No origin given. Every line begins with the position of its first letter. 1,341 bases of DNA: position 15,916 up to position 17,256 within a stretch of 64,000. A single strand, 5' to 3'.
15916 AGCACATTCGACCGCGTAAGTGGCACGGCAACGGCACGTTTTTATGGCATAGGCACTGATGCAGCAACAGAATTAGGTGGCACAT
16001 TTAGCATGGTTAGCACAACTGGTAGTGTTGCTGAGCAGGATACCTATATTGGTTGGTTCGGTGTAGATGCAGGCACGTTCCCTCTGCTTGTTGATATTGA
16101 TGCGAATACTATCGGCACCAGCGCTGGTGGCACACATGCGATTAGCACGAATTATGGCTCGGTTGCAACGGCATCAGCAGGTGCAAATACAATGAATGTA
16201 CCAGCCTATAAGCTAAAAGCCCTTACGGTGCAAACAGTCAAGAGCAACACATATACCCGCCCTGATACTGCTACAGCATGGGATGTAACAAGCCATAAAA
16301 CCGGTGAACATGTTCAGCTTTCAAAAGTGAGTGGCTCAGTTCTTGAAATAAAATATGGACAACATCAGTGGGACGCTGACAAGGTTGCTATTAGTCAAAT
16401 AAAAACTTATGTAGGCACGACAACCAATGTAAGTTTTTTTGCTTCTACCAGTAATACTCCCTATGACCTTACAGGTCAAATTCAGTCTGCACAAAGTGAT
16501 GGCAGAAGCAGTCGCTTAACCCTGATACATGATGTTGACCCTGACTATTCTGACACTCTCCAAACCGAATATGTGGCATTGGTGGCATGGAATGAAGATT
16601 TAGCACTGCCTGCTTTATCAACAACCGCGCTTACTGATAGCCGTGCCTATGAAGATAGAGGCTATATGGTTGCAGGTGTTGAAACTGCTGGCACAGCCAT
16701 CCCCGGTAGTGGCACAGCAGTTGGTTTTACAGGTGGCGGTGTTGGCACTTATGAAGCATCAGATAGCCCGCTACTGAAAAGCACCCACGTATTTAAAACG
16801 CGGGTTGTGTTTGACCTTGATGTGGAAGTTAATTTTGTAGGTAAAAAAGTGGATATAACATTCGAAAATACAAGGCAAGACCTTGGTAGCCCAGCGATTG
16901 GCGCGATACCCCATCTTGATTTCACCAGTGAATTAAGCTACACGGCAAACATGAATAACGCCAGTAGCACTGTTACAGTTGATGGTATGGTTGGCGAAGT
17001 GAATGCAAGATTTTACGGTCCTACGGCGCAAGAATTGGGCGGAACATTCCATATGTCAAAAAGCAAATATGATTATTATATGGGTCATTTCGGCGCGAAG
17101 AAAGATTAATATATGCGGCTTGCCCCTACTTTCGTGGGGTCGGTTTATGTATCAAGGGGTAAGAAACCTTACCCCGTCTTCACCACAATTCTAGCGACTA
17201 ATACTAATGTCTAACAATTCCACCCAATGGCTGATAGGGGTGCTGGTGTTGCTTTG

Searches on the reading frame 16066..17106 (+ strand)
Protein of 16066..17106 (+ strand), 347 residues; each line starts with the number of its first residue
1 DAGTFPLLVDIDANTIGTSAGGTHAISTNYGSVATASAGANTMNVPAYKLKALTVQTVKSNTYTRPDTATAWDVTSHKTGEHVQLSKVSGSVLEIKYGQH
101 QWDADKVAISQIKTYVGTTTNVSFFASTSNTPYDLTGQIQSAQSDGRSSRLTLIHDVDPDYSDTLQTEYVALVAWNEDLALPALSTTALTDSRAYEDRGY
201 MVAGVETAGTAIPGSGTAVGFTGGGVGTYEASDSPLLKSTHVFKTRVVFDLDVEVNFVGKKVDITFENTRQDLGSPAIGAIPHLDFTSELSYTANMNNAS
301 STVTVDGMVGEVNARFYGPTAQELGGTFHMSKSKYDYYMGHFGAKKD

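Call 84: search_protein_families(library=ncbifam, proteins=[window:16066-17106:+], max_evalue=0.01)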
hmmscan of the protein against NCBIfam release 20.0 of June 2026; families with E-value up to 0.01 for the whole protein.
window:16066-17106:+ (347 aa): 1 family
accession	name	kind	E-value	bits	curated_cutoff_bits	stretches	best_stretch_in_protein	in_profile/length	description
NF041636.1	slam_lipo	equivalog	0.00013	22.3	80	1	196-346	30-154/154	Slam-dependent surface lipoprotein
